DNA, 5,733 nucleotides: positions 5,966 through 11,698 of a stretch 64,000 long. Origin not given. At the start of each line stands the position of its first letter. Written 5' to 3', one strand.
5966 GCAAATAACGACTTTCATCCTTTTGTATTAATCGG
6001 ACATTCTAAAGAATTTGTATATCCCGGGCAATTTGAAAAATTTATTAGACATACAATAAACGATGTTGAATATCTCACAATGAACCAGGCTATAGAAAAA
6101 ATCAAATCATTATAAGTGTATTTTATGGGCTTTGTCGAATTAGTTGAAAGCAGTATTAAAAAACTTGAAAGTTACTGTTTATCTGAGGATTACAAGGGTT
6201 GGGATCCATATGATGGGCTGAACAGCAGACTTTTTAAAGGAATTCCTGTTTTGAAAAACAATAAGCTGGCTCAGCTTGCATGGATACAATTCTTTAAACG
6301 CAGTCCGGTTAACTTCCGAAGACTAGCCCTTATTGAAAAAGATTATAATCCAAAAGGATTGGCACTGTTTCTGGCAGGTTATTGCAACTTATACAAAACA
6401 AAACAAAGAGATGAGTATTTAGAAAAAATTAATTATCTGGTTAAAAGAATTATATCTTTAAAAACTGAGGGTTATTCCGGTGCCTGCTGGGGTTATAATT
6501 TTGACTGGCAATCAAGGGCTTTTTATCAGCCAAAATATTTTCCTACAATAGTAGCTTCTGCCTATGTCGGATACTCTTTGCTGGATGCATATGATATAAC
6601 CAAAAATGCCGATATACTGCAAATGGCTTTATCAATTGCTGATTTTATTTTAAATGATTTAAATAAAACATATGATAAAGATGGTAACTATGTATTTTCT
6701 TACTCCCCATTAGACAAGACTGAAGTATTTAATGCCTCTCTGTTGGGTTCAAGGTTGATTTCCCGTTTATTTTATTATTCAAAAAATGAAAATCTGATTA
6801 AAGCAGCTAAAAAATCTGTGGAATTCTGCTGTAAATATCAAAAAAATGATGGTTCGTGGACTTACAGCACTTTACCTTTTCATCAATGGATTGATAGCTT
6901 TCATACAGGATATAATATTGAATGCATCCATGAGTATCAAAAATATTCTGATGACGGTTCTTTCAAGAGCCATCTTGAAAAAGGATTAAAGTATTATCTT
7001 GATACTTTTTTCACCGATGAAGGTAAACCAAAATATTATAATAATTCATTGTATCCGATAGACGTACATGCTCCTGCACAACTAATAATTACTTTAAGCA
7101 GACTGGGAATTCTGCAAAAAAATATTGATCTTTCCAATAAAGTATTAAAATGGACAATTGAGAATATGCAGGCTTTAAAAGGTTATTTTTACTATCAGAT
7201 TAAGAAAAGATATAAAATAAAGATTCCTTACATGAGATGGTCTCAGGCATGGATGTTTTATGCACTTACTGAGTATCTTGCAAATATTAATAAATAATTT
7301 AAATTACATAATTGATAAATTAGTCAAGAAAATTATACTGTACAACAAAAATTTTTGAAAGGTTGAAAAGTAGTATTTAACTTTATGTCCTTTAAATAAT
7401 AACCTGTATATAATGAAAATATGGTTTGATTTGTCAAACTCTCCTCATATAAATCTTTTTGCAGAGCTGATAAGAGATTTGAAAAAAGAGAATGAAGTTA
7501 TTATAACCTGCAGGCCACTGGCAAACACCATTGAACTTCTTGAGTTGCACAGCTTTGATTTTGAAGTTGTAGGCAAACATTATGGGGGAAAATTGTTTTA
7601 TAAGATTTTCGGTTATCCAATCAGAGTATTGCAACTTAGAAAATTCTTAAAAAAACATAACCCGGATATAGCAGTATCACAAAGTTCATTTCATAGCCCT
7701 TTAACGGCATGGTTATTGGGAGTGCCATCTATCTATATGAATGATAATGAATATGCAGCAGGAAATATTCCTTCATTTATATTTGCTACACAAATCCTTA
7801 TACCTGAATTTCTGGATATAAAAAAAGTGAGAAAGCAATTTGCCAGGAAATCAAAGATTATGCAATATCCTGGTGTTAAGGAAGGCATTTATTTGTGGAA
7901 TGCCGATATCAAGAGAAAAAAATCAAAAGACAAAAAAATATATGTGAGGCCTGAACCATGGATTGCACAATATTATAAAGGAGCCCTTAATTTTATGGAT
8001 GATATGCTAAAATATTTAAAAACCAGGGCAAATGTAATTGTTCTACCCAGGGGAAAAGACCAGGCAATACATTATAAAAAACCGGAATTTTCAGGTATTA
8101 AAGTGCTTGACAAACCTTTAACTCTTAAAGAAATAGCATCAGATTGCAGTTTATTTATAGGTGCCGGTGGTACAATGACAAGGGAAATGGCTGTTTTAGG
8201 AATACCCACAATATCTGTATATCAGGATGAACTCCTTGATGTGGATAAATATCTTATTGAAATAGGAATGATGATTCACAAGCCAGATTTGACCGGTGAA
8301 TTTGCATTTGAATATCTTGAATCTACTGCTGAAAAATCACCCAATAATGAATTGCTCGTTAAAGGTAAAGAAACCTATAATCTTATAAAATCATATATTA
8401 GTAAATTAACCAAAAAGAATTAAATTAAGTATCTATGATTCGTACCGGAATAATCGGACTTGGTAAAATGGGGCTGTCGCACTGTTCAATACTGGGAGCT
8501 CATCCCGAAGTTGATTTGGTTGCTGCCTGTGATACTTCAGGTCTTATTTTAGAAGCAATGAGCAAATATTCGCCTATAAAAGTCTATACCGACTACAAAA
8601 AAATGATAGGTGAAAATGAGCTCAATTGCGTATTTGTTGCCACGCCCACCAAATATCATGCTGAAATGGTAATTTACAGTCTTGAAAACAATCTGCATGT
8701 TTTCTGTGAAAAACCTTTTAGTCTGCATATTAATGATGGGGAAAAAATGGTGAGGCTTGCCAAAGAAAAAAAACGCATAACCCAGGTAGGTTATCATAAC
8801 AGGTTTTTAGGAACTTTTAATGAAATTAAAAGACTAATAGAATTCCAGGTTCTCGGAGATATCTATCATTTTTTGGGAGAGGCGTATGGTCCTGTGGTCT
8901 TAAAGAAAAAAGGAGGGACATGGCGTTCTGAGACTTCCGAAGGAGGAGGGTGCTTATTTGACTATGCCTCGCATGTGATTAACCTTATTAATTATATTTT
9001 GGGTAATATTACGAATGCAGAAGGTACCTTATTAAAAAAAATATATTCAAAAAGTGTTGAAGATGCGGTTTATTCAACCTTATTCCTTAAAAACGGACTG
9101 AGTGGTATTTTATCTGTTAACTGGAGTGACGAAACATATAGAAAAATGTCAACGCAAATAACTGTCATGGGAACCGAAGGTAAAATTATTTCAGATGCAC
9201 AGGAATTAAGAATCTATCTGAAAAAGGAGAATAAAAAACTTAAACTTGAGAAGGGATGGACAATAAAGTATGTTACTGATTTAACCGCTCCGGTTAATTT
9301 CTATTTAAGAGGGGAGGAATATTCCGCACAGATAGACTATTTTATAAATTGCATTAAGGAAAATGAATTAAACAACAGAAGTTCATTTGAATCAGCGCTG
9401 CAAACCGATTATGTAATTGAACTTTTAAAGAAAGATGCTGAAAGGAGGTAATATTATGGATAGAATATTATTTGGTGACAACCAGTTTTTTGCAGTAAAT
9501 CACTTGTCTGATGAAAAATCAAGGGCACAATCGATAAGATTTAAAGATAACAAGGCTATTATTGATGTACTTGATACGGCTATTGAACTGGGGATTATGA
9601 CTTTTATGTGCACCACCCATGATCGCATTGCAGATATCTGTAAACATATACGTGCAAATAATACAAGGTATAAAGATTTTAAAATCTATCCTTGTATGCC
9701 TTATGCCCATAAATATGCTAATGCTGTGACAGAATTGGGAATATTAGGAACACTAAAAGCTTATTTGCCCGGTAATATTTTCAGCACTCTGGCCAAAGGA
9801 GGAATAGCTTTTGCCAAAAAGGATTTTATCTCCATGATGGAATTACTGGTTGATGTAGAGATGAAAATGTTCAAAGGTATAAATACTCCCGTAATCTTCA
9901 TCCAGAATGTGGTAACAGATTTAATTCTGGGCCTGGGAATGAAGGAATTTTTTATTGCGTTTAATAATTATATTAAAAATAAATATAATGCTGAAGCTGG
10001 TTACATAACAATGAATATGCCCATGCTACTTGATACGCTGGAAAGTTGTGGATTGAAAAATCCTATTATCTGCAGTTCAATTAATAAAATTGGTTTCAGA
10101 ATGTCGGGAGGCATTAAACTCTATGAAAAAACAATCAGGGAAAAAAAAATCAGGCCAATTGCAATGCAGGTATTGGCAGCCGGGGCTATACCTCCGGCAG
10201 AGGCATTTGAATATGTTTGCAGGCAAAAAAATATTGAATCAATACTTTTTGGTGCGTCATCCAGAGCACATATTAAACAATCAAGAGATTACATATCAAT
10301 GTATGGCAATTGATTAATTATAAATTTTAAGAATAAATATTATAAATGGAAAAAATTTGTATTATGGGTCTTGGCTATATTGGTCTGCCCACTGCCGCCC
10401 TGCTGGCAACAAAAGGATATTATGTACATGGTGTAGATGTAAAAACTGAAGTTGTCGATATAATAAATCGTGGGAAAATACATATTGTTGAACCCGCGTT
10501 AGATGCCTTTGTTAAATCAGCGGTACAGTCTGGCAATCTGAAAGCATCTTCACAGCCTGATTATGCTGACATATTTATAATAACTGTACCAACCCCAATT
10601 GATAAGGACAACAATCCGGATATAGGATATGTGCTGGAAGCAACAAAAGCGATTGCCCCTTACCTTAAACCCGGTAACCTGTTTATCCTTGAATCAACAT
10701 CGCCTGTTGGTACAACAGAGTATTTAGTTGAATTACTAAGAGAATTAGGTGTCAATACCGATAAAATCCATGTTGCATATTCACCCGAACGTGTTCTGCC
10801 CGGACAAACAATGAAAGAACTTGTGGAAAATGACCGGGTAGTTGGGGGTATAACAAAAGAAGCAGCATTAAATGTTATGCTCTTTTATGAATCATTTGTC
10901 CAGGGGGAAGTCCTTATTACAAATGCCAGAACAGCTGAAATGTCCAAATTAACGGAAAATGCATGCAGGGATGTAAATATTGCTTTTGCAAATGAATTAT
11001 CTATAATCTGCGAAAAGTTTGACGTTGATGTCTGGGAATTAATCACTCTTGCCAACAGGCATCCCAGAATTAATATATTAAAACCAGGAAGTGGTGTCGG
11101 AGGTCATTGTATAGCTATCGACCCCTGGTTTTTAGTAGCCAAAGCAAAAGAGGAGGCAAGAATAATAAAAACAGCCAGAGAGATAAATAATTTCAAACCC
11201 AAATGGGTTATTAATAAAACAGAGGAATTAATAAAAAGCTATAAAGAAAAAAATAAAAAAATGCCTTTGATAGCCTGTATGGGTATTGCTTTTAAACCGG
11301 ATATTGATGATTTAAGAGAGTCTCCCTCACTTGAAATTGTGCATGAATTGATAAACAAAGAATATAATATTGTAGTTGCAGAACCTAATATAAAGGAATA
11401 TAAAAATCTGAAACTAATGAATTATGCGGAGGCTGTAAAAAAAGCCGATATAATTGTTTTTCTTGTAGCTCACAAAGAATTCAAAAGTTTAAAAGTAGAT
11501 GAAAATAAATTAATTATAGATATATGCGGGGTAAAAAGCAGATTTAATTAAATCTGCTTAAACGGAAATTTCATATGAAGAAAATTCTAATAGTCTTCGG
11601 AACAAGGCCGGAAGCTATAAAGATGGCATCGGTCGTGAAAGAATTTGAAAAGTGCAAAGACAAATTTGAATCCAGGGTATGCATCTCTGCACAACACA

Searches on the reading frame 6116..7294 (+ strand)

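Call 7: search_protein_families(library=pfam, proteins=[window:6116-7294:+], max_evalue=0.001)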
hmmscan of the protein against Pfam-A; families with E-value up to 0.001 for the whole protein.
window:6116-7294:+ (393 aa): 1 family
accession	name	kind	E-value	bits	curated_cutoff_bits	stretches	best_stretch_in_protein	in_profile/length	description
PF07470.19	Glyco_hydro_88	-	0.00066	19.2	26.6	0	83-187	32-115/352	Glycosyl Hydrolase Family 88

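Call 54: search_protein_families(library=ncbifam, proteins=[window:6116-7294:+], max_evalue=0.00001)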
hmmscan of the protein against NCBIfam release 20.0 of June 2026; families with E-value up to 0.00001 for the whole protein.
window:6116-7294:+ (393 aa): 0 families

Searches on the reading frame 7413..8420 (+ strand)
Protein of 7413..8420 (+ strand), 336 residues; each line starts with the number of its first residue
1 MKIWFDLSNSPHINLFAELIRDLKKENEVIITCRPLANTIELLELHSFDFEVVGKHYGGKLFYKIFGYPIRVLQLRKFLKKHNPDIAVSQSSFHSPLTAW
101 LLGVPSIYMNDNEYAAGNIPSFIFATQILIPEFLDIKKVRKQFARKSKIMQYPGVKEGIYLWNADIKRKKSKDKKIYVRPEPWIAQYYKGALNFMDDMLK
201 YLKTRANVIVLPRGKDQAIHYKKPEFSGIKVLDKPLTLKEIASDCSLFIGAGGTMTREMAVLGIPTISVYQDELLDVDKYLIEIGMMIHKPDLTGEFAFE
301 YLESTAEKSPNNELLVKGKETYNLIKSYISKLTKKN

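Call 6: search_protein_families(library=pfam, proteins=[window:7413-8420:+], max_evalue=0.001)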
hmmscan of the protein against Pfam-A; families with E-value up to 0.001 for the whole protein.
window:7413-8420:+ (336 aa): 1 family
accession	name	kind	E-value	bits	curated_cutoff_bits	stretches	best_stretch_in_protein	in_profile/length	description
PF04007.18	DUF354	-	1.9e-57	195.3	22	1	1-308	1-326/349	Protein of unknown function (DUF354)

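Call 54: search_protein_families(library=ncbifam, proteins=[window:7413-8420:+], max_evalue=0.00001)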
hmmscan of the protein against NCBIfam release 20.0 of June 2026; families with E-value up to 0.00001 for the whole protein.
window:7413-8420:+ (336 aa): 0 families

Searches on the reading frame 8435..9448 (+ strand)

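Call 6: search_protein_families(library=pfam, proteins=[window:8435-9448:+], max_evalue=0.001)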
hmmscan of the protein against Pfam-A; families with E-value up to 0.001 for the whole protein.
window:8435-9448:+ (338 aa): 3 families
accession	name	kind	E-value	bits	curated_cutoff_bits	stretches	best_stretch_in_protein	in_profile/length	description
PF01408.29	GFO_IDH_MocA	-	1.2e-25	90.9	24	1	2-120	1-120/120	Oxidoreductase family, NAD-binding Rossmann fold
PF22725.1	GFO_IDH_MocA_C3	-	1.8e-18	67.1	27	1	128-251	1-123/124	GFO/IDH/MocA C-terminal domain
PF02894.22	GFO_IDH_MocA_C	-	8.7e-14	52.3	22.9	1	132-335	1-210/218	Oxidoreductase family, C-terminal alpha/beta domain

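Call 54: search_protein_families(library=ncbifam, proteins=[window:8435-9448:+], max_evalue=0.00001)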
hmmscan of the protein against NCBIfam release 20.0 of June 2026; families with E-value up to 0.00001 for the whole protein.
window:8435-9448:+ (338 aa): 9 families
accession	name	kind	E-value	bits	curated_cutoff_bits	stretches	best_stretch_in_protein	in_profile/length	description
NF040723.1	UDP-GlcNAcDh_Arch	equivalog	3e-36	125.5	450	1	2-275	1-261/302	UDP-N-acetylglucosamine 3-dehydrogenase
TIGR04380.1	myo_inos_iolG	equivalog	3.1e-32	111.8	355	1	1-269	1-268/330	inositol 2-dehydrogenase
NF052479.1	LevoglcsnDh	equivalog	1.8e-20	73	650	1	36-216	47-229/386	levoglucosan dehydrogenase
NF008607.0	PRK11579.1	subfamily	7.7e-17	61.3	330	1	2-190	5-190/346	oxidoreductase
NF052679.1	InsChiInosDhIolG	equivalog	2.1e-14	53.3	540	1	2-142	3-147/343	bifunctional inositol 2-dehydrogenase/D-chiro-inositol 1-dehydrogenase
NF058561.1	BT_2158_fam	equivalog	2.2e-14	52.9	750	1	7-144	41-178/487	glycoside 3-dehydrogenase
NF041392.1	XylDh_Gfo6_Halo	equivalog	1.1e-13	50.7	350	1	51-308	71-316/350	D-xylose 1-dehydrogenase Gfo6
NF058563.1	BT_2159_fam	equivalog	5.4e-13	48.7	650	1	2-143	1-143/350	disaccharide 3-dehydrogenase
NF007574.0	PRK10206.1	equivalog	3.3e-10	39.6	352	1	40-160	43-165/345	oxidoreductase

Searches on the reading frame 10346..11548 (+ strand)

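Call 6: search_protein_families(library=pfam, proteins=[window:10346-11548:+], max_evalue=0.001)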
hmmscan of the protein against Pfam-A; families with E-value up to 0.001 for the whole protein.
window:10346-11548:+ (401 aa): 5 families
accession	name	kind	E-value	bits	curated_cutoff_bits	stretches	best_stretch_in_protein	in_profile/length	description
PF03721.20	UDPG_MGDP_dh_N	-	1.1e-50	172.2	27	1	3-175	2-181/187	UDP-glucose/GDP-mannose dehydrogenase family, NAD binding domain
PF00984.24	UDPG_MGDP_dh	-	1.6e-29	102.3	25.4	1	195-282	1-93/94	UDP-glucose/GDP-mannose dehydrogenase family, central domain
PF03720.21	UDPG_MGDP_dh_C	-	8.2e-21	74.8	30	1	310-396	1-100/103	UDP-glucose/GDP-mannose dehydrogenase family, UDP binding domain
PF03446.21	NAD_binding_2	-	1.1e-07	32.5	21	1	3-137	1-113/161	NAD binding domain of 6-phosphogluconate dehydrogenase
PF02558.23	ApbA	-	0.00015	21.9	22.2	0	4-103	1-96/150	Ketopantoate reductase PanE/ApbA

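Call 54: search_protein_families(library=ncbifam, proteins=[window:10346-11548:+], max_evalue=0.00001)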
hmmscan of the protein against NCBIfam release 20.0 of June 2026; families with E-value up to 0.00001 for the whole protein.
window:10346-11548:+ (401 aa): 7 families
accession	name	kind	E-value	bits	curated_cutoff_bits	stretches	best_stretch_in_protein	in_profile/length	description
NF008286.0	PRK11064.1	equivalog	1.9e-161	537.4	459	1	2-397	4-419/420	UDP-N-acetyl-D-mannosamine dehydrogenase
TIGR03026.1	NDP-sugDHase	subfamily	1.4e-121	406.2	189.8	1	3-392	2-410/413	nucleotide sugar dehydrogenase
NF040825.1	UDPMaNacDH_Arch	equivalog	4.8e-104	348.5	750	1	3-386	2-384/418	UDP-N-acetyl-D-mannosamine dehydrogenase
NF041297.1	UDPGDh_AglM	equivalog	4e-49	167.7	670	1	3-384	2-400/429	UDP-glucose 6-dehydrogenase AglM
NF047673.2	TeichurnBiosyTuaD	equivalog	4.9e-49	167.6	700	1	1-387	1-398/439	UDP-glucose 6-dehydrogenase TuaD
NF011729.0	PRK15182.1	equivalog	1.2e-38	133.1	592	1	3-384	8-396/425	Vi polysaccharide biosynthesis UDP-N-acetylglucosamine C-6 dehydrogenase TviB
NF011631.0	PRK15057.1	equivalog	5.9e-18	65.1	757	1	3-373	2-366/388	UDP-glucose 6-dehydrogenase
